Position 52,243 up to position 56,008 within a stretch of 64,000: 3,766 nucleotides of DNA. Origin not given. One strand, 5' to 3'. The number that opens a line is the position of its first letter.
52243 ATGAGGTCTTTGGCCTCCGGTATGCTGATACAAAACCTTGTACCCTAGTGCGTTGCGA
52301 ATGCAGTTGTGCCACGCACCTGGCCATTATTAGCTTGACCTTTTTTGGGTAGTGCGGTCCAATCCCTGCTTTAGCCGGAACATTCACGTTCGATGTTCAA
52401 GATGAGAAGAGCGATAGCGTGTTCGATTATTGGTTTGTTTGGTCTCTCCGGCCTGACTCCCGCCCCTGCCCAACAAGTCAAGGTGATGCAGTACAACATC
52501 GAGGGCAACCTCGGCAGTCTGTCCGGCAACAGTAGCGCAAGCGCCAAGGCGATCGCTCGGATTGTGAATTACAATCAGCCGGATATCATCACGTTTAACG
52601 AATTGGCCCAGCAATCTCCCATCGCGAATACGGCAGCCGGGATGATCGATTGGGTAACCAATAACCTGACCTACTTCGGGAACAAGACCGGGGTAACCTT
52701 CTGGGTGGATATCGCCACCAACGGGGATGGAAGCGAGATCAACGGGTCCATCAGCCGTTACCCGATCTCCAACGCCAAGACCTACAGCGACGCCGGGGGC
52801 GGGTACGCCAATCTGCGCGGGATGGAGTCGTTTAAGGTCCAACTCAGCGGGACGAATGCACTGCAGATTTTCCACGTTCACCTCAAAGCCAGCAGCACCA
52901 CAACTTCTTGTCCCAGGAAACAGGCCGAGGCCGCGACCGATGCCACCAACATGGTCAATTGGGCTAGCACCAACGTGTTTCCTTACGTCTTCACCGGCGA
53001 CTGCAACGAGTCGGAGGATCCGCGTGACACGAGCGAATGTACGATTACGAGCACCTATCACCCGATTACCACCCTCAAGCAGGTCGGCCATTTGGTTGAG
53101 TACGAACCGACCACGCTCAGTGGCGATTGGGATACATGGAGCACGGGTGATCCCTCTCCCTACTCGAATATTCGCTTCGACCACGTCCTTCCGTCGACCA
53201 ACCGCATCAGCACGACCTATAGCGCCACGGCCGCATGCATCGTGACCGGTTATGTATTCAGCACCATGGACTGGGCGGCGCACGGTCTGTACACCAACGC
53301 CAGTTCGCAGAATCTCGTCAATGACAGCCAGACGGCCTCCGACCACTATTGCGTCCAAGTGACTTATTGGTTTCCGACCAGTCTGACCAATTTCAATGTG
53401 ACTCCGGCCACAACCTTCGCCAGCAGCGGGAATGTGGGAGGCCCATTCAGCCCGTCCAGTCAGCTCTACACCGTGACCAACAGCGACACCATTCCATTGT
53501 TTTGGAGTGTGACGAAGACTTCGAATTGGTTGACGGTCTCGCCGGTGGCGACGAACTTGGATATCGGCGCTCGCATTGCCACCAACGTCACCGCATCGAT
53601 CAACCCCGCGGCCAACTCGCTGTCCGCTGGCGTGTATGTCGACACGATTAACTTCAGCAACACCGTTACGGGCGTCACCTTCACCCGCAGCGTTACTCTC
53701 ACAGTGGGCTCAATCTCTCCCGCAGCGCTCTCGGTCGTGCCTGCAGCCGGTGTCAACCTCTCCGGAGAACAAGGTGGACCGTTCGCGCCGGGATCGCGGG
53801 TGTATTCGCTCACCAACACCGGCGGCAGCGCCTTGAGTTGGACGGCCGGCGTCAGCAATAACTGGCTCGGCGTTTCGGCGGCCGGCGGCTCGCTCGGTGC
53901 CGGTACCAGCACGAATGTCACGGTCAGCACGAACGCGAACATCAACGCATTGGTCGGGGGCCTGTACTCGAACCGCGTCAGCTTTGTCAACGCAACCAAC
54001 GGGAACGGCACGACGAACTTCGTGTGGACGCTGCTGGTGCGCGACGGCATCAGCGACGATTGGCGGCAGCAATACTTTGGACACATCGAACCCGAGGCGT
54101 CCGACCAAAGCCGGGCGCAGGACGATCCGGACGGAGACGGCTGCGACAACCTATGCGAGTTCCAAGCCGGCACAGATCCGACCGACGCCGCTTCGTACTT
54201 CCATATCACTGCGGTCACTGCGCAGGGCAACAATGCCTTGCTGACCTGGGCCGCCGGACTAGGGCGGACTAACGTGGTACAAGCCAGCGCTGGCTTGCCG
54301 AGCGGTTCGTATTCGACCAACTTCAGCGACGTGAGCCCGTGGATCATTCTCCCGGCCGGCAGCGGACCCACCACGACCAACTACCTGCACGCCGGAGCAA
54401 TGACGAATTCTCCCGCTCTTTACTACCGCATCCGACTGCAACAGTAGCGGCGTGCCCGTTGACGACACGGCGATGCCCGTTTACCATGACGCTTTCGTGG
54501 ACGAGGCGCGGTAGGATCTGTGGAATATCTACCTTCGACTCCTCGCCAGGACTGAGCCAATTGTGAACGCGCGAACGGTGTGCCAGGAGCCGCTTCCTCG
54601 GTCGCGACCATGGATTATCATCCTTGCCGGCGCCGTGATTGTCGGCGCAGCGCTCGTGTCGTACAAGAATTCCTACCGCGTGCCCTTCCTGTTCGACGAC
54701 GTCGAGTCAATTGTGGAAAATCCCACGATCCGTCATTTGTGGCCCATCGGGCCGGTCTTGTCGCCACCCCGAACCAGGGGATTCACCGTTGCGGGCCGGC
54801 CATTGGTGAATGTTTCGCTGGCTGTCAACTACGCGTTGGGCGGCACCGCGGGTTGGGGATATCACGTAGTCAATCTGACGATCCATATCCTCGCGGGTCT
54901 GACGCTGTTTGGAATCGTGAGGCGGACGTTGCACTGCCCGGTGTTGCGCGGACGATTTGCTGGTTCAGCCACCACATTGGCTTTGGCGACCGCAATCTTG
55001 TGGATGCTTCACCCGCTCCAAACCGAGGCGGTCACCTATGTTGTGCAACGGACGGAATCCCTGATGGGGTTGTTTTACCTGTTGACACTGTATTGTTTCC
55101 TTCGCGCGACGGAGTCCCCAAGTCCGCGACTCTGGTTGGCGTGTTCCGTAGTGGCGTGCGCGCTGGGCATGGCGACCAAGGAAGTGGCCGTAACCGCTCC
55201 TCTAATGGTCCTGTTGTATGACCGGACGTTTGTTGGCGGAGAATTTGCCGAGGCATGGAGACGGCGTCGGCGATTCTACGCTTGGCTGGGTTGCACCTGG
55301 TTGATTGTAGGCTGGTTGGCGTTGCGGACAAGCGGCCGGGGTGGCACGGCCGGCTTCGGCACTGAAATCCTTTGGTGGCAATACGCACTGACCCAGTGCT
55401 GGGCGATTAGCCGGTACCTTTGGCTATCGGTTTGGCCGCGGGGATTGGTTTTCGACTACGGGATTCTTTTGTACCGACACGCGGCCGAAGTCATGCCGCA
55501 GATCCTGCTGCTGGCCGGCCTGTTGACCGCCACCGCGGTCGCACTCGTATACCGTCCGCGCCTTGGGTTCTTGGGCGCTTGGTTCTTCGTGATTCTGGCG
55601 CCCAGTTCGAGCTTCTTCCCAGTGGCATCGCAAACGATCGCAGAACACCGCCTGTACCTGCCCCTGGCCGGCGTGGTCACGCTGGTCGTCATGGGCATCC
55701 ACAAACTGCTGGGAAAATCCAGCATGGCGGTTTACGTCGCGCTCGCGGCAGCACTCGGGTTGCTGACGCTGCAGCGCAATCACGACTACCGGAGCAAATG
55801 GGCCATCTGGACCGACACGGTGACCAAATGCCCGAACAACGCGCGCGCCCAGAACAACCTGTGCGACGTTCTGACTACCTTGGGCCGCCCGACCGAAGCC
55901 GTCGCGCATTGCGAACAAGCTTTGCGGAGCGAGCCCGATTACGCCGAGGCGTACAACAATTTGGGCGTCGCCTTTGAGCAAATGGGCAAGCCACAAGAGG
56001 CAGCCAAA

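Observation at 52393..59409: EEP-BACON / TMTC-like / EEP-BACON-PKD sandwich: candidate dedicated protein O-glycosylation and surface-display system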

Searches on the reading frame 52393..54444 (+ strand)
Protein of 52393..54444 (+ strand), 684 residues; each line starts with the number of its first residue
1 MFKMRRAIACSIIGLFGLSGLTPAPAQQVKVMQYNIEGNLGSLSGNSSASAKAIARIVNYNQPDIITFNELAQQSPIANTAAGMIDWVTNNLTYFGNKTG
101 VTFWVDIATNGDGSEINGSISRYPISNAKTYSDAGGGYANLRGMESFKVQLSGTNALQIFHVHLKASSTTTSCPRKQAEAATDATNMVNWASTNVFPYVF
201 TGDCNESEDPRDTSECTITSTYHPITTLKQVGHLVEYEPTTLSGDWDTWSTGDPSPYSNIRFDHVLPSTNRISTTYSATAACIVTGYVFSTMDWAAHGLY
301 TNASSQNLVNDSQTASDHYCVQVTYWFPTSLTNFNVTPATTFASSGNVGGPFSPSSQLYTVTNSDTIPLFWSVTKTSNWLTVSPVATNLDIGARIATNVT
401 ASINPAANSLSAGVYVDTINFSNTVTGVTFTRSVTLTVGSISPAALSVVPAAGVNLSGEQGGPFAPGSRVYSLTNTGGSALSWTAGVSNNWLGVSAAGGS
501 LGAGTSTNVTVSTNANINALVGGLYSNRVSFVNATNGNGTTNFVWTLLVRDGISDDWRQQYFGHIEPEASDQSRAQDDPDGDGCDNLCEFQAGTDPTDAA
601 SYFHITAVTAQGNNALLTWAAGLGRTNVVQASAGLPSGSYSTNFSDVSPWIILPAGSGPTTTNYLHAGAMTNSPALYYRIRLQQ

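Call 3: search_protein_families(library=pfam, proteins=[window:52393-54444:+], max_evalue=0.1)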
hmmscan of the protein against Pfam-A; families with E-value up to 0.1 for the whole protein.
window:52393-54444:+ (684 aa): 3 families
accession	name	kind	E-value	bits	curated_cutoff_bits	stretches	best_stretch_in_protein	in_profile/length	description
PF19190.6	BACON_2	-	2.7e-11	43.7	25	2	360-428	24-90/94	Viral BACON domain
PF03372.29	Exo_endo_phos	-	1.2e-06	29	24.5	1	32-274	1-208/225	Endonuclease/Exonuclease/phosphatase family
PF00942.24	CBM_3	-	0.07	14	22.4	0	93-131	37-80/83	Cellulose binding domain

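Call 4: search_protein_families(library=ncbifam, proteins=[window:52393-54444:+], max_evalue=0.1)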
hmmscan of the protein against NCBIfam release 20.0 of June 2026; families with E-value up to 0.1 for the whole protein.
window:52393-54444:+ (684 aa): 1 family
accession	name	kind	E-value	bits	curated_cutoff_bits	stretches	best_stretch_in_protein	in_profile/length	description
NF042425.1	Amuc_1099_fam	equivalog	3e-05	23.7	50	1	575-603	126-154/321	Amuc_1099 family pilus-like system protein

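Call 85: find_homologous_proteins(query=window:52393-54444:+, region=1-440, max_evalue=1e-10)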
Query window:52393-54444:+, residues 1-440 (440 aa): 101 proteins with E <= 1e-10 among 8000 candidates.
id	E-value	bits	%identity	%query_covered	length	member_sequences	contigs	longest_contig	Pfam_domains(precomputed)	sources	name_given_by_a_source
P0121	0.0e+0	1008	100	99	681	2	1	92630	PF19190.7,PF03372.30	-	-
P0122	3.3e-223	759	76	99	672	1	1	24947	PF19190.7,PF03372.30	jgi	jgi:endonuclease/exonuclease/phosphatase family metal-dependent hydrolase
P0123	5.6e-217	739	76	100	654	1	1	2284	PF00801.27,PF03372.30,PF18911.7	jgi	jgi:PKD repeat protein/endonuclease/exonuclease/phosphatase family metal-dependent hydrolase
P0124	1.1e-210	718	70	99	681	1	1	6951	PF19190.7,PF03372.30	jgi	jgi:endonuclease/exonuclease/phosphatase family metal-dependent hydrolase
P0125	5.7e-183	627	72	96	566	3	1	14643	PF19190.7,PF03372.30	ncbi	ncbi:MAG: endonuclease/exonuclease/phosphatase family protein [Verrucomicrobiia bacterium]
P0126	8.9e-175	600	69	94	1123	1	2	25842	PF00801.27,PF17957.8,PF03372.30,PF18911.7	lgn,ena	-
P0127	3.0e-166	572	66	94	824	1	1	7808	PF00801.27,PF03372.30,PF18911.7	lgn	-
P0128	1.2e-159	550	65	99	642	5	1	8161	PF03372.30,PF18911.7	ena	-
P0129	3.2e-157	542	62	99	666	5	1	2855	PF00801.27,PF03372.30,PF18911.7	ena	-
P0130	3.5e-157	542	52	94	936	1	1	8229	PF19190.7,PF00801.27,PF22076.3,PF03372.30,PF13004.14,PF22544.3,PF18911.7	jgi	jgi:PKD repeat protein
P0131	1.2e-155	537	51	98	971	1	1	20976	PF19190.7,PF00801.27,PF22076.3,PF03372.30,PF21310.4,PF22544.3,PF18911.7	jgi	jgi:PKD repeat protein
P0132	7.8e-155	534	74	75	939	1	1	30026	PF17957.8,PF03372.30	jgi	jgi:endonuclease/exonuclease/phosphatase family metal-dependent hydrolase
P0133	7.8e-155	534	62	97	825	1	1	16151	PF00801.27,PF03372.30,PF18911.7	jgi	jgi:PKD repeat protein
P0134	1.9e-154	533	61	99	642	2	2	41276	PF00801.27,PF03372.30,PF18911.7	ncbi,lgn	-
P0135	2.3e-150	519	60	99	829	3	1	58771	PF00801.27,PF03372.30,PF18911.7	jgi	jgi:PKD repeat protein/endonuclease/exonuclease/phosphatase family metal-dependent hydrolase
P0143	2.8e-140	486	57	99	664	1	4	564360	PF00801.27,PF18911.7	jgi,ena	jgi:PKD repeat protein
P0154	1.5e-120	421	50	95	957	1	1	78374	PF19190.7,PF00801.27,PF03372.30,PF18911.7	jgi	-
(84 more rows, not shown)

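Call 86: find_encoding_contigs(protein=P0122, flank=8000, max_places=1)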
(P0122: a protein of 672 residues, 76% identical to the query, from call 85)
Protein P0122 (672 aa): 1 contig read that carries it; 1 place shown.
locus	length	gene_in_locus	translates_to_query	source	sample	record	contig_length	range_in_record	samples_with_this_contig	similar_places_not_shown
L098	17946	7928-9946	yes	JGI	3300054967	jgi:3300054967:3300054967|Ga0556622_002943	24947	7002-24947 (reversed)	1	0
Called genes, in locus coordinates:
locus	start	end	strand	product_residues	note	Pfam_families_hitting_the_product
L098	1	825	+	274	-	?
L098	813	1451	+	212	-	PF00072:Response_reg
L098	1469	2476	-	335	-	PF00294:PfkB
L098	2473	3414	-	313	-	-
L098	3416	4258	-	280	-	PF11306:DUF3108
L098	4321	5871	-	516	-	PF01979:Amidohydro_1, PF07969:Amidohydro_3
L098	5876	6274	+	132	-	PF01476:LysM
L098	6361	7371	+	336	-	PF01695:IstB_IS21 (weak), PF02562:PhoH, PF13245:AAA_19, PF13604:AAA_30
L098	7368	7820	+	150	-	PF02130:YbeY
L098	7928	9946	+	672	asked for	PF03372:Exo_endo_phos (weak), PF19190:BACON_2 (weak)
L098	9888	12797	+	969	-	PF19190:BACON_2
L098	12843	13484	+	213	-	PF04367:DUF502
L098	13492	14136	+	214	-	PF11967:RecO_N, PF02565:RecO_C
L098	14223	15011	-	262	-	PF25084:LbH_EIF2B (faint), PF14602:Hexapep_2 (faint), PF00132:Hexapep, PF25087:GMPPB_C (weak), PF00132:Hexapep, PF13720:Acetyltransf_11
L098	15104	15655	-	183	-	-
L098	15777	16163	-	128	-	-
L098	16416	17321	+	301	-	PF09935:DUF2167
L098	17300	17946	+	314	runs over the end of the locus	-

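Call 87: find_encoding_contigs(protein=P0126, flank=8000, max_places=1)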
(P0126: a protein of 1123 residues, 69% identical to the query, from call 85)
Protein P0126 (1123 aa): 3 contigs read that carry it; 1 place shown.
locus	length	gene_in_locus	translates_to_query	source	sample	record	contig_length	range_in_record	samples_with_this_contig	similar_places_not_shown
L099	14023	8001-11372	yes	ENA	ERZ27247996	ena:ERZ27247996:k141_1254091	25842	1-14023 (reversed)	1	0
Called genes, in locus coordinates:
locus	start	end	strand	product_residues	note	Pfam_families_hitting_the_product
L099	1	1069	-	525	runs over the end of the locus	PF00682:HMGL-like, PF22617:HCS_D2, PF08502:LeuA_dimer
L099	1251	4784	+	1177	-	-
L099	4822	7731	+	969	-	PF04185:Phosphoesterase, PF01833:TIG, PF13895:Ig_2 (faint), PF18884:TSP3_bac (faint)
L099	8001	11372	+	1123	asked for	PF03372:Exo_endo_phos, PF00801:PKD (weak), PF18911:PKD_4, PF17957:Big_7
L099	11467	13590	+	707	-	PF13620:CarboxypepD_reg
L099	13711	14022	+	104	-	?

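Call 88: find_encoding_contigs(protein=P0132, flank=8000, max_places=1)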
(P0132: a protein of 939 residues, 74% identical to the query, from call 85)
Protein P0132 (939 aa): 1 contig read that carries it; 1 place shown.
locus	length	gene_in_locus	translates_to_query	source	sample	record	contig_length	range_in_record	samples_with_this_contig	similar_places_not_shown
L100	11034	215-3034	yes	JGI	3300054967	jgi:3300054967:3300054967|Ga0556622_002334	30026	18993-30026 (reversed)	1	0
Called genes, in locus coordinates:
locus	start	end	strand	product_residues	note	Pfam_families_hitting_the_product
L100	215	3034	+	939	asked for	PF03372:Exo_endo_phos, PF17957:Big_7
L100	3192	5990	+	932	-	PF13414:TPR_11, PF13432:TPR_16, PF13414:TPR_11, PF13414:TPR_11, PF13429:TPR_15, PF13432:TPR_16, PF13432:TPR_16, PF14559:TPR_19, +50 more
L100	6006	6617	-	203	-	PF13493:DUF4118 (weak)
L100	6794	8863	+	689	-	PF00515:TPR_1, PF13414:TPR_11, PF13432:TPR_16, PF14559:TPR_19, PF13414:TPR_11, PF13424:TPR_12, PF00515:TPR_1, PF07719:TPR_2, +47 more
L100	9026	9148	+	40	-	-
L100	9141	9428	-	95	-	PF11154:DUF2934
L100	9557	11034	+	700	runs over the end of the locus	PF00654:Voltage_CLC, PF00571:CBS (faint), PF02080:TrkA_C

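Call 89: find_encoding_contigs(protein=P0143, flank=10000, max_places=1)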
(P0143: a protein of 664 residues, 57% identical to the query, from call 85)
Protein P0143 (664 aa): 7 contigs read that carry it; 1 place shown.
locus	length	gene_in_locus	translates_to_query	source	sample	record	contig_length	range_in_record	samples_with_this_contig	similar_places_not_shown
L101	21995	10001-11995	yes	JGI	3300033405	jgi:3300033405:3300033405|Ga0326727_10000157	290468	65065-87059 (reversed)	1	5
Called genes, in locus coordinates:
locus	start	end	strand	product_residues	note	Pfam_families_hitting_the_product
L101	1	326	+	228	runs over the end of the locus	PF00005:ABC_tran, PF13304:AAA_21 (faint)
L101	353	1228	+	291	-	PF01063:Aminotran_4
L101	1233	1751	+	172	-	PF02151:UVR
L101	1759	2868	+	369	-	PF00217:ATP-gua_Ptrans, PF27454:McsB_C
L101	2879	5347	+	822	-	PF02861:Clp_N, PF23569:NBD_SMAX1, PF00004:AAA, PF17871:AAA_lid_9, PF00004:AAA, PF07724:AAA_2, PF07728:AAA_5, PF10431:ClpB_D2-small, +7 more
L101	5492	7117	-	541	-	PF07642:BBP2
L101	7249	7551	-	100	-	-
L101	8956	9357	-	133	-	PF00989:PAS, PF13188:PAS_8, PF13426:PAS_9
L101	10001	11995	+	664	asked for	PF00801:PKD, PF18911:PKD_4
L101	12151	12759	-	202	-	PF07963:N_methyl (weak)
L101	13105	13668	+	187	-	PF00697:PRAI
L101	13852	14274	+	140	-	PF01643:Acyl-ACP_TE, PF20791:Acyl-ACP_TE_C (weak), PF13279:4HBT_2, PF03061:4HBT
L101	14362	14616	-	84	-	PF13893:RRM_5 (weak), PF16842:RRM_occluded (weak), PF00076:RRM_1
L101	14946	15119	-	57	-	PF04964:Flp_Fap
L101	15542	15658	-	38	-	-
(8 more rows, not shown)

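Call 90: find_encoding_contigs(protein=P0154, flank=10000, max_places=1)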
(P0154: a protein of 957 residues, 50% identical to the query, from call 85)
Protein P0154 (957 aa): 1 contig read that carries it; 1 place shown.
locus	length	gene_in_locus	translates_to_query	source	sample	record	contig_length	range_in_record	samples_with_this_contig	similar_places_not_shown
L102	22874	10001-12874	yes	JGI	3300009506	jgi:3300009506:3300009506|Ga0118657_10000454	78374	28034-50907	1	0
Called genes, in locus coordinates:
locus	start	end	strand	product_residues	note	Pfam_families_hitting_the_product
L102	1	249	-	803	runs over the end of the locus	PF18072:FGAR-AT_linker, PF00586:AIRS, PF02769:AIRS_C, PF00586:AIRS, PF02769:AIRS_C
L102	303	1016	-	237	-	PF13507:GATase_5, PF07685:GATase_3, PF01965:DJ-1_PfpI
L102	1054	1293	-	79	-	PF02700:PurS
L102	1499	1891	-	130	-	PF16697:Yop-YscD_cpl, PF00498:FHA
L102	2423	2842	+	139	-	PF02566:OsmC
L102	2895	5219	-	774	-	PF08487:VIT, PF00092:VWA, PF13519:VWA_2, PF13768:VWA_3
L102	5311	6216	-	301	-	PF14237:GYF_2 (weak), PF13828:DUF4190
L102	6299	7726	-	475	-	PF01408:GFO_IDH_MocA, PF19051:GFO_IDH_MocA_C2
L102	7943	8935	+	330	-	-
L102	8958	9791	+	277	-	PF01261:AP_endonuc_2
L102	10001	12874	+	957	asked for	PF03372:Exo_endo_phos, PF19190:BACON_2 (weak), PF00801:PKD, PF18911:PKD_4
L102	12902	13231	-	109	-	-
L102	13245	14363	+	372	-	PF16258:DUF4912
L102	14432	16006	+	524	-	PF03065:Glyco_hydro_57, PF09210:BE_C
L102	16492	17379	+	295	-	-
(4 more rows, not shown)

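Call 92: search_protein_families(library=pfam, proteins=[L100:3192-4700:+, L100:6794-8100:+, L100:215-3031:+, L098:9888-12794:+, L099:1251-4781:+], max_evalue=0.01)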
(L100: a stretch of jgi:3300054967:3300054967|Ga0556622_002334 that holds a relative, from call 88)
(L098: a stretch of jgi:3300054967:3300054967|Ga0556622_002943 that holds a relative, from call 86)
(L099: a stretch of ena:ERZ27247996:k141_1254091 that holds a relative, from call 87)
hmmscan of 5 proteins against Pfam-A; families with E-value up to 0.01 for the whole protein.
L100:3192-4700:+ (503 aa): 2 families
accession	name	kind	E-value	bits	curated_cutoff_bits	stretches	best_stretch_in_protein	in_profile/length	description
PF07719.23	TPR_2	-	0.00049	20.5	27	1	477-503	1-27/34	Tetratricopeptide repeat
PF00515.34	TPR_1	-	0.0054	16.9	27.8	1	477-503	1-27/34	Tetratricopeptide repeat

L100:6794-8100:+ (435 aa): 11 families
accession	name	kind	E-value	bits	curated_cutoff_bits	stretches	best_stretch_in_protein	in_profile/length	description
PF00515.34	TPR_1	-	2e-07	31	27.8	1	405-435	2-32/34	Tetratricopeptide repeat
PF07719.23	TPR_2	-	9.1e-07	29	27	1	405-435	2-32/34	Tetratricopeptide repeat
PF13432.12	TPR_16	-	2e-06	28.6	32.7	1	383-432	10-59/65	Tetratricopeptide repeat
PF13424.12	TPR_12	-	4.2e-06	27.3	30.1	1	388-432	28-73/77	Tetratricopeptide repeat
PF13231.12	PMT_2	-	9.4e-06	26.4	26.1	1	56-228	4-158/160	Dolichyl-phosphate-mannose-protein mannosyltransferase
PF13414.12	TPR_11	-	0.00013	22.1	26.8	0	414-433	4-23/42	TPR repeat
PF13431.12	TPR_17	-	0.00029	21.3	24.4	1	394-425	3-34/34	Tetratricopeptide repeat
PF13374.12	TPR_10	-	0.00053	20.4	27.5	1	408-432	6-30/42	Tetratricopeptide repeat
PF13428.12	TPR_14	-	0.0024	18.8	23.5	0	407-435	4-32/44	Tetratricopeptide repeat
PF14559.12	TPR_19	-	0.0039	17.9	25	1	396-435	17-56/68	Tetratricopeptide repeat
PF13176.12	TPR_7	-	0.0047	17.4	27.9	0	406-433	1-28/36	Tetratricopeptide repeat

L100:215-3031:+ (939 aa): 3 families
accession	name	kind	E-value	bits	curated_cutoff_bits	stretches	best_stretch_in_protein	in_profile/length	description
PF17957.7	Big_7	-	1.8e-14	54.6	24.1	1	426-489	1-66/70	Bacterial Ig domain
PF03372.29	Exo_endo_phos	-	2.9e-08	34.2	24.5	1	27-319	1-225/225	Endonuclease/Exonuclease/phosphatase family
PF00041.27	fn3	-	5.6e-05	23.7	25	1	521-593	5-77/84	Fibronectin type III domain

L098:9888-12794:+ (969 aa): 3 families
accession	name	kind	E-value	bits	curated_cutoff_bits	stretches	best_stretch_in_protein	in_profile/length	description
PF19190.6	BACON_2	-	1.7e-16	60.4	25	2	436-499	24-85/94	Viral BACON domain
PF24507.1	Ig_CFAP65_4th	-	0.0017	19.1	27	0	436-477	3-46/76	CFAP65, fourth Ig-like domain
PF22544.2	HYDIN_VesB_CFA65-like_Ig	-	0.0024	18.5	25.5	0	435-479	25-72/100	HYDIN/CFA65/VesB-like, Ig-like domain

L099:1251-4781:+ (1177 aa): 3 families
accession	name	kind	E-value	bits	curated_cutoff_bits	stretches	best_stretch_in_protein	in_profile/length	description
PF09822.16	ABC_transp_aux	-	1.3e-06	28.3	34.7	1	116-187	39-115/288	ABC-type uncharacterized transport system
PF18884.5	TSP3_bac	-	0.0002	21.6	25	1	1074-1094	1-21/22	Bacterial TSP3 repeat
PF14258.12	DUF4350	-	0.0014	19.4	30.4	1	88-204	10-96/181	Domain of unknown function (DUF4350)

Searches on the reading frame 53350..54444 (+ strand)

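Call 5: search_protein_families(library=pfam, proteins=[window:53350-54444:+], max_evalue=10)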
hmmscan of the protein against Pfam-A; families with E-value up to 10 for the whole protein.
window:53350-54444:+ (365 aa): 2 families
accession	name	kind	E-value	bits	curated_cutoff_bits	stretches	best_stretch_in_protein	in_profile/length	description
PF19190.6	BACON_2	-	3.6e-12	46.5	25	2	41-109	24-90/94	Viral BACON domain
PF13004.13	BACON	-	2.6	8.5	25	2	52-110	3-57/61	Putative binding domain, N-terminal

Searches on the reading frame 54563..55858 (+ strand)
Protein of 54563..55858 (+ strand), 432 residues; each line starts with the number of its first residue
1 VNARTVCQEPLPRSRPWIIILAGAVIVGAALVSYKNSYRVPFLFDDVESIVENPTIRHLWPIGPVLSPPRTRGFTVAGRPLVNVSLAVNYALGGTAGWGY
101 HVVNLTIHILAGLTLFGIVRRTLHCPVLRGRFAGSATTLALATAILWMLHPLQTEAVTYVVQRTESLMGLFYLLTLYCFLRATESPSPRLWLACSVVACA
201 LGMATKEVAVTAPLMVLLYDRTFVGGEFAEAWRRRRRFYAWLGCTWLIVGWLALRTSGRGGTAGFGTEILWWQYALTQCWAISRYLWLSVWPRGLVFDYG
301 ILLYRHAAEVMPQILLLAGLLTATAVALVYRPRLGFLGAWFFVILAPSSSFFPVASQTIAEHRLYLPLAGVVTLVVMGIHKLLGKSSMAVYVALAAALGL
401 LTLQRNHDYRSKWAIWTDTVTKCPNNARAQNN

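Call 5: search_protein_families(library=pfam, proteins=[window:54563-55822:+], max_evalue=10)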
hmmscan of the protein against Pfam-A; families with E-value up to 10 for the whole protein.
window:54563-55822:+ (420 aa): 2 families
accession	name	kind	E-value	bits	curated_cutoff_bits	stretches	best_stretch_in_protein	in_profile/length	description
PF13231.12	PMT_2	-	3.4e-06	27.8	26.1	1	81-226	5-132/160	Dolichyl-phosphate-mannose-protein mannosyltransferase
PF08409.16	TMTC_DUF1736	-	0.69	10.3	27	1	271-300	20-49/75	Protein O-mannosyl-transferase TMTC, DUF1736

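Call 7: search_solved_structures(query=window:54563-55822:+, max_evalue=10, show_alignments=2)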
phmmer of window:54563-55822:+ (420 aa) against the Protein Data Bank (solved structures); distinct sequences matched with E-value up to 10: 0.

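Call 102: search_protein_families(library=ncbifam, proteins=[window:54563-55858:+], max_evalue=1)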
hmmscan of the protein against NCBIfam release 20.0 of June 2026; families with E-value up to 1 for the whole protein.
window:54563-55858:+ (432 aa): 0 families
